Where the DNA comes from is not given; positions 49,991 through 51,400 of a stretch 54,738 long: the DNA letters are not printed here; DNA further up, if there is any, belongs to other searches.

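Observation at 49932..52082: Candidate archaeal RiPP system: short peptide + radical SAM/SPASM + kinase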

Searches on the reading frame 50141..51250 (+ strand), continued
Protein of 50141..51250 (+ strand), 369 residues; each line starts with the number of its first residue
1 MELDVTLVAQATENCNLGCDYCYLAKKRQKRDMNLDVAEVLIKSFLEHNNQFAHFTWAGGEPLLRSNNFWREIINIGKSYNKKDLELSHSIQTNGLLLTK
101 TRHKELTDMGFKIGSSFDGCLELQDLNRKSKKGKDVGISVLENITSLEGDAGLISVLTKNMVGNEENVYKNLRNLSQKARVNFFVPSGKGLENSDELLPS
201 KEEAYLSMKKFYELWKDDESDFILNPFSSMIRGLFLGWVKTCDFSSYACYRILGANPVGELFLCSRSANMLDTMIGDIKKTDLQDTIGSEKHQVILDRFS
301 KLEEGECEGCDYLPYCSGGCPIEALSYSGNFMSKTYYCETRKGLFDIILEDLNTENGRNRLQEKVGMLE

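Call 35: search_protein_families(library=ncbifam, alignment_id=A1, max_evalue=1e-10)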
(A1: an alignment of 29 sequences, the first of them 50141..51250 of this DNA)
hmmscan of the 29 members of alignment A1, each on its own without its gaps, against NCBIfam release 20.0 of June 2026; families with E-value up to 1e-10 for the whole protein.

A. member 1, window:50141-51250:+ (369 aa): 41 families (the best 25 are shown)
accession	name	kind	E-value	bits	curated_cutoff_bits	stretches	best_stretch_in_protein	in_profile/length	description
NF041298.1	rSAM_mat_DynA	equivalog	2.3e-47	161.7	450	1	8-353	4-354/356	dynobactin maturation radical SAM/SPASM protein DynA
TIGR03942.1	sulfatase_rSAM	equivalog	2.2e-43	148.8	349.45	1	8-353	4-358/363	anaerobic sulfatase maturase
TIGR04261.1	rSAM_GlyRichRpt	subfamily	2.2e-35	122.4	310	1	10-353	2-362/363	cyclophane-forming radical SAM/SPASM peptide maturase GrrM/OscB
NF010321.0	PRK13758.1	equivalog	9.9e-33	113.8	441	1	7-350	7-360/370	anaerobic sulfatase-maturase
TIGR04083.1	rSAM_pep_methan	hypoth_equivalog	1e-31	110.2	300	1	12-357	7-348/376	TIGR04083 family peptide-modifying radical SAM enzyme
NF047865.1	rSAM_PapB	equivalog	1.1e-28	100.5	340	1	8-331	6-327/330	PapB family radical SAM/SPASM ranthipeptide maturase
NF041718.1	rSAM_phane_AMC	equivalog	1.1e-27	97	425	1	6-195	7-197/362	cyclophane-forming radical SAM peptide maturase AmcB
NF041707.1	rSAM_YhhB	equivalog_domain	6.7e-27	94.4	445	1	10-354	7-367/369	cyclophane-forming radical SAM/SPASM peptide maturase YhhB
TIGR03978.1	rSAM_paired_1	equivalog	1.3e-24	86.8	370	1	11-153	89-233/466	His-Xaa-Ser system radical SAM maturase HxsB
TIGR04163.1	rSAM_cobopep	equivalog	3.2e-23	82.2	375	1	10-342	69-409/428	peptide-modifying radical SAM enzyme CbpB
TIGR04280.1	geopep_mat_rSAM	hypoth_equivalog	7.7e-22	77.8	400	1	7-147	86-230/428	geopeptide radical SAM maturase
NF038005.1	rSAM_mat_DarE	equivalog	1.5e-21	76.7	650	1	6-326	75-406/432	darobactin maturation radical SAM/SPASM protein DarE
TIGR03906.1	quino_hemo_SAM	equivalog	1.5e-21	76.6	453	1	6-350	95-445/467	quinohemoprotein amine dehydrogenase maturation protein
NF010308.0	PRK13745.1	equivalog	2.3e-21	76.2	484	1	11-148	20-163/412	anaerobic sulfatase-maturation protein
TIGR04463.1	rSAM_vs_C_rich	equivalog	1.2e-20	73.7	525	1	5-175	82-256/438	TIGR04463 family radical SAM/SPASM RiPP maturase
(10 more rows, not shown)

B. families by the number of members that match (of 29 scanned): 60 families (the first 25 are shown)
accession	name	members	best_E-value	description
NF041298.1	rSAM_mat_DynA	29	1.1e-54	dynobactin maturation radical SAM/SPASM protein DynA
TIGR03942.1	sulfatase_rSAM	29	2.7e-50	anaerobic sulfatase maturase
TIGR04083.1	rSAM_pep_methan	29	1.7e-37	TIGR04083 family peptide-modifying radical SAM enzyme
NF010321.0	PRK13758.1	29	4.4e-36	anaerobic sulfatase-maturase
TIGR04261.1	rSAM_GlyRichRpt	29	2.2e-35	cyclophane-forming radical SAM/SPASM peptide maturase GrrM/OscB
NF038005.1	rSAM_mat_DarE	29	5.9e-35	darobactin maturation radical SAM/SPASM protein DarE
NF047865.1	rSAM_PapB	29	2.2e-33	PapB family radical SAM/SPASM ranthipeptide maturase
NF041707.1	rSAM_YhhB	29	2.1e-31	cyclophane-forming radical SAM/SPASM peptide maturase YhhB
NF041300.1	rSAM_mat_DarW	29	2.1e-31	radical SAM/SPASM peptide maturase DarW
NF041718.1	rSAM_phane_AMC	29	2.8e-31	cyclophane-forming radical SAM peptide maturase AmcB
TIGR03978.1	rSAM_paired_1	29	3.7e-28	His-Xaa-Ser system radical SAM maturase HxsB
TIGR03906.1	quino_hemo_SAM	29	1.4e-25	quinohemoprotein amine dehydrogenase maturation protein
NF010308.0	PRK13745.1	29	1.5e-25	anaerobic sulfatase-maturation protein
TIGR04163.1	rSAM_cobopep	29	5.1e-25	peptide-modifying radical SAM enzyme CbpB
TIGR04064.1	rSAM_nif11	29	1.7e-23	nif11-like peptide radical SAM maturase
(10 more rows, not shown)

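Call 46: search_solved_structures(query=L095:7899-8270:+, max_evalue=10, show_alignments=1)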
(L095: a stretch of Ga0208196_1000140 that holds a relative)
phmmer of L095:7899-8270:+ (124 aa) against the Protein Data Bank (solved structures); distinct sequences matched with E-value up to 10: 1.
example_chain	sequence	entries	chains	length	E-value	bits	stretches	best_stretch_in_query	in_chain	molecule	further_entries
9h0m_E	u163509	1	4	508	0.058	16.9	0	69-95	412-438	PIT54 protein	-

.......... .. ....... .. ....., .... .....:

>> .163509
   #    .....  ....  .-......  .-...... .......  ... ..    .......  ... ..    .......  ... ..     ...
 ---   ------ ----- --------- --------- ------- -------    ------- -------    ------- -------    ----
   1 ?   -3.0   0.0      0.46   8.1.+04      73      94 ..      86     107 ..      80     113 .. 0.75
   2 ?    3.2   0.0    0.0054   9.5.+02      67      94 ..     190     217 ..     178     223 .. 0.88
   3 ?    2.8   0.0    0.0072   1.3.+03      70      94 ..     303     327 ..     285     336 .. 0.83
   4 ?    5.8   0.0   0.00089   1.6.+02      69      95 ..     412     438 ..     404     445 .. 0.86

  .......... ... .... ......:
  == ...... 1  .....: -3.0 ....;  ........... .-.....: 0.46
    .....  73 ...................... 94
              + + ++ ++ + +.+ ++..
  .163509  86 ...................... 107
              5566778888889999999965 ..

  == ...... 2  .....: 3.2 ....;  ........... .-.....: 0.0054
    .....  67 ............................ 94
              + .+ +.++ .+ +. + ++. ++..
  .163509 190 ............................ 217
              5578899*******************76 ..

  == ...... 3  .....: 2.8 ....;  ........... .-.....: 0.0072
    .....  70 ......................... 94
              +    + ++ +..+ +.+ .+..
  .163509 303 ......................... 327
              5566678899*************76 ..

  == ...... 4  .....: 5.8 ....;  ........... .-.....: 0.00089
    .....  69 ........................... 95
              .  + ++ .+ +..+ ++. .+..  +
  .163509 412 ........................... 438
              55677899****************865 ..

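Call 47: search_solved_structures(query=L090:6814-7530:+, max_evalue=10)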
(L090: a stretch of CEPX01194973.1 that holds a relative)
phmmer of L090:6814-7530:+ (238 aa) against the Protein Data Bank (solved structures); distinct sequences matched with E-value up to 10: 4.
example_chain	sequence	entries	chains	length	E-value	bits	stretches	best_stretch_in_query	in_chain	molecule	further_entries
3sd7_A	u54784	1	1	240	0.074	15.6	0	158-203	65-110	Putative phosphatase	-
7jrq_A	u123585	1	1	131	0.35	13.4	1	48-107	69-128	MPP1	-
5x42_B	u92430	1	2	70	0.47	13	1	45-76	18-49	IcmO (DotL)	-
5odc_A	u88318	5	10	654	0.87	12.1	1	97-164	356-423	Heterodisulfide reductase, subunit A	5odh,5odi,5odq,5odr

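Call 48: predict_structure(alignment_id=A1)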
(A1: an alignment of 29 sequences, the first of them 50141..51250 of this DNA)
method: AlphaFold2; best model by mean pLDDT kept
length: 369 residues; sequences in the alignment: 29
mean_pLDDT: 93.6   pTM: 0.91
mean pLDDT of the five models: 93.6, 93.3, 92.2, 92.1, 91.7
residues with pLDDT >= 90: 303; 70-90: 62; 50-70: 4; < 50: 0
segments of 3 or more residues with pLDDT < 50: none
pLDDT, mean of each block of 10 residues (from residue 1): 90 91 79 97 97 96 97 98 98 97 98 96 91 91 96 96 98 97 89 92 98 97 95 88 88 96 92 95 93 95 93 87 90 93 94 94 88
secondary structure, 60 per line:
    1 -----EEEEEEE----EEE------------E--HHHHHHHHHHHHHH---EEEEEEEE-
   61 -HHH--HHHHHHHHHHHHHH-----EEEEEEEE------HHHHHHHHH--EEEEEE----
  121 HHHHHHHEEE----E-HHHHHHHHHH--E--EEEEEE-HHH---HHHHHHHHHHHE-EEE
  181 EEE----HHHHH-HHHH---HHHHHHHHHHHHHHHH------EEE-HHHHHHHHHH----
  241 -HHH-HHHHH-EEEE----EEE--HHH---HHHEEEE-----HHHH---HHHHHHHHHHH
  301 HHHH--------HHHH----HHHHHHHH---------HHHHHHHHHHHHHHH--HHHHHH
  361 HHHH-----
elements in order: E6-12 E17-19 H35-48 E52-59 H67-80 E86-93 H100-108 E111-116 H121-127 E128-130 H137-146 E152-157 H165-175 E178-183 H188-192 H194-197 H201-216 E223-225 H227-236 H246-250 E252-255 E260-262 E274-277 H283-286 H290-304 H313-316 H321-328 H338-352 H355-364

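Call 51: fold_search(model_id=the predicted structure, library=pdb)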
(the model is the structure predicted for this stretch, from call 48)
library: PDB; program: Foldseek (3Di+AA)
matches with E <= 10: 1363; with E <= 0.001: 98
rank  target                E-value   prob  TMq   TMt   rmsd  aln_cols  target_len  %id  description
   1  4k37_B                2.4e-22  1.00  0.81  0.82   3.3       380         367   22  Native anSMEcpe with bound AdoMet (released 2013-05-08)
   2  4k36_A                3.1e-22  1.00  0.79  0.77   4.2       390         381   21  His6 tagged anSMEcpe with bound AdoMet (released 2013-05-08)
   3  4k36_B                4.3e-22  1.00  0.82  0.83   3.3       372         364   22  His6 tagged anSMEcpe with bound AdoMet (released 2013-05-08)
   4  4k38_B                8.2e-22  1.00  0.82  0.83   3.3       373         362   22  Native anSMEcpe with bound AdoMet and Kp18Cys peptide (released 2013-05-08)
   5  4k37_A                1.2e-21  1.00  0.81  0.82   3.4       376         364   22  Native anSMEcpe with bound AdoMet (released 2013-05-08)
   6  4k39_A                1.8e-21  1.00  0.81  0.83   3.3       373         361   22  Native anSMEcpe with bound AdoMet and Cp18Cys peptide (released 2013-05-08)
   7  4k39_B                2.3e-21  1.00  0.81  0.83   3.4       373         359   22  Native anSMEcpe with bound AdoMet and Cp18Cys peptide (released 2013-05-08)
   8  4k38_A                7.2e-21  1.00  0.81  0.81   3.5       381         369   22  Native anSMEcpe with bound AdoMet and Kp18Cys peptide (released 2013-05-08)
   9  9gmc_A                2.1e-18  1.00  0.79  0.78   3.9       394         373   20  Crystal structure of the complex formed between the radical SAM protein ChlB and the R3A mutant of ChlA (released 2025-06-25)
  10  9gm3_C                4.2e-18  1.00  0.79  0.78   3.9       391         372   20  Crystal structure of the complex formed between the radical SAM protein ChlB and the leader region of its precursor su (released 2025-06-25)
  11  9gm3_A                6.3e-18  1.00  0.79  0.77   3.8       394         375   20  Crystal structure of the complex formed between the radical SAM protein ChlB and the leader region of its precursor su (released 2025-06-25)
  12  9gmc_C                8.4e-18  1.00  0.77  0.76   4.1       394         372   20  Crystal structure of the complex formed between the radical SAM protein ChlB and the R3A mutant of ChlA (released 2025-06-25)
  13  5why_A                7.1e-17  1.00  0.76  0.67   3.6       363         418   20  Structural Insights into Thioether Bond Formation in the Biosynthesis of Sactipeptides (released 2017-07-26)
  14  5why_B                7.4e-16  1.00  0.74  0.66   3.3       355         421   20  Structural Insights into Thioether Bond Formation in the Biosynthesis of Sactipeptides (released 2017-07-26)
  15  5wgg_A                7.0e-15  1.00  0.74  0.63   3.6       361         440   19  Structural Insights into Thioether Bond Formation in the Biosynthesis of Sactipeptides (released 2017-07-26)
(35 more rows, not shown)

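Call 86: find_encoding_contigs(protein=P0032, flank=3000, max_places=2)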
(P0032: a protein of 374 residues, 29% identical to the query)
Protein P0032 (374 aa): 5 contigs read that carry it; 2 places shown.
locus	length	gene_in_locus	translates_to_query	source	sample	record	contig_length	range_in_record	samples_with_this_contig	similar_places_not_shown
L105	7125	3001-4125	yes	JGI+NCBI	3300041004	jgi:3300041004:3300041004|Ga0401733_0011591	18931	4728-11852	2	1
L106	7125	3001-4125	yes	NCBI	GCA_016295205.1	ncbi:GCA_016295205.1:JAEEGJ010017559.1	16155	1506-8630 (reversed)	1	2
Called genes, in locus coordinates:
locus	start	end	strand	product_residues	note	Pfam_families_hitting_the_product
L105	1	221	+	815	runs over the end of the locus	PF08448:PAS_4, PF00990:GGDEF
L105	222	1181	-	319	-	PF07883:Cupin_2 (weak), PF12833:HTH_18, PF00165:HTH_AraC (weak)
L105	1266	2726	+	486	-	PF00370:FGGY_N, PF02782:FGGY_C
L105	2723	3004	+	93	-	-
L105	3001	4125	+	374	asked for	PF04055:Radical_SAM, PF13186:SPASM (weak)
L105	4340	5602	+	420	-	PF06134:RhaA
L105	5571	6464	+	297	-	PF00596:Aldolase_II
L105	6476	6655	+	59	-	-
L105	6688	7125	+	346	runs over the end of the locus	PF01699:Na_Ca_ex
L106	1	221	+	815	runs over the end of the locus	PF08448:PAS_4, PF00990:GGDEF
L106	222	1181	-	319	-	PF07883:Cupin_2 (weak), PF12833:HTH_18, PF00165:HTH_AraC (weak)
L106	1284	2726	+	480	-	PF00370:FGGY_N, PF02782:FGGY_C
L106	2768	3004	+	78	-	-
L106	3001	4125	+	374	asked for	PF04055:Radical_SAM, PF13186:SPASM (weak)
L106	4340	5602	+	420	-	PF06134:RhaA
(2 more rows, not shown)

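Call 87: find_encoding_contigs(protein=P0033, flank=3000, max_places=2)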
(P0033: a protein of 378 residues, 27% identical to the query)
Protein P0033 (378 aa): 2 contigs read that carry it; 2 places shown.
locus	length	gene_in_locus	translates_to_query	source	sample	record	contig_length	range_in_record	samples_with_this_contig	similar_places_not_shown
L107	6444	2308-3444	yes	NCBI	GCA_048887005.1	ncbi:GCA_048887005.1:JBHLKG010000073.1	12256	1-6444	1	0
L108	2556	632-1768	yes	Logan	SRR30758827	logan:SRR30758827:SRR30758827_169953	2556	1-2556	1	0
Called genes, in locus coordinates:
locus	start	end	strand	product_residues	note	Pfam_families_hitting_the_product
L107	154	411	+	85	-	-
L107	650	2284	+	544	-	PF13424:TPR_12 (faint), PF17874:TPR_MalT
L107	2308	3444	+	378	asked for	PF04055:Radical_SAM, PF13353:Fer4_12 (weak)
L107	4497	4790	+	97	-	-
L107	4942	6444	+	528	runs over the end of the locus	PF13374:TPR_10 (faint), PF13424:TPR_12 (weak), PF17874:TPR_MalT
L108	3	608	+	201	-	?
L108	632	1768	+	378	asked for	PF04055:Radical_SAM, PF13353:Fer4_12 (weak)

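Call 88: find_encoding_contigs(protein=P0031, flank=3000, max_places=2)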
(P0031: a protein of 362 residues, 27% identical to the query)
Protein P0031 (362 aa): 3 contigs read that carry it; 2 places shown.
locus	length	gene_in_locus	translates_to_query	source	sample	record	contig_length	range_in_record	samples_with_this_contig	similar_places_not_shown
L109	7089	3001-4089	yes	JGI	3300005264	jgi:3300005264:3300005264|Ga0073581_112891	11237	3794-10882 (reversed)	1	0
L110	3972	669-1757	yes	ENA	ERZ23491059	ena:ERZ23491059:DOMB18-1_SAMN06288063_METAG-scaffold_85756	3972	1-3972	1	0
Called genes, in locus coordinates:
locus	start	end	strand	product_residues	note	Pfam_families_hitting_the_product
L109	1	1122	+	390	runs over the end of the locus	PF00145:DNA_methylase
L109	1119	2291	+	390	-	PF09217:EcoRII-N, PF09019:EcoRII-C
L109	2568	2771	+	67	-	-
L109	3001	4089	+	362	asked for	PF04055:Radical_SAM, PF13186:SPASM (weak)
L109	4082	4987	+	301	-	PF04055:Radical_SAM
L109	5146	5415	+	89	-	-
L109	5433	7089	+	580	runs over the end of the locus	PF00656:Peptidase_C14, PF01650:Peptidase_C13 (faint), PF09603:Fib_succ_major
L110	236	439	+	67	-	-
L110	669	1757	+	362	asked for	PF04055:Radical_SAM, PF13186:SPASM (weak)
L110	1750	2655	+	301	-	PF04055:Radical_SAM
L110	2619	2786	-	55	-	-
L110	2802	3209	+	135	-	-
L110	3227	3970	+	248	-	?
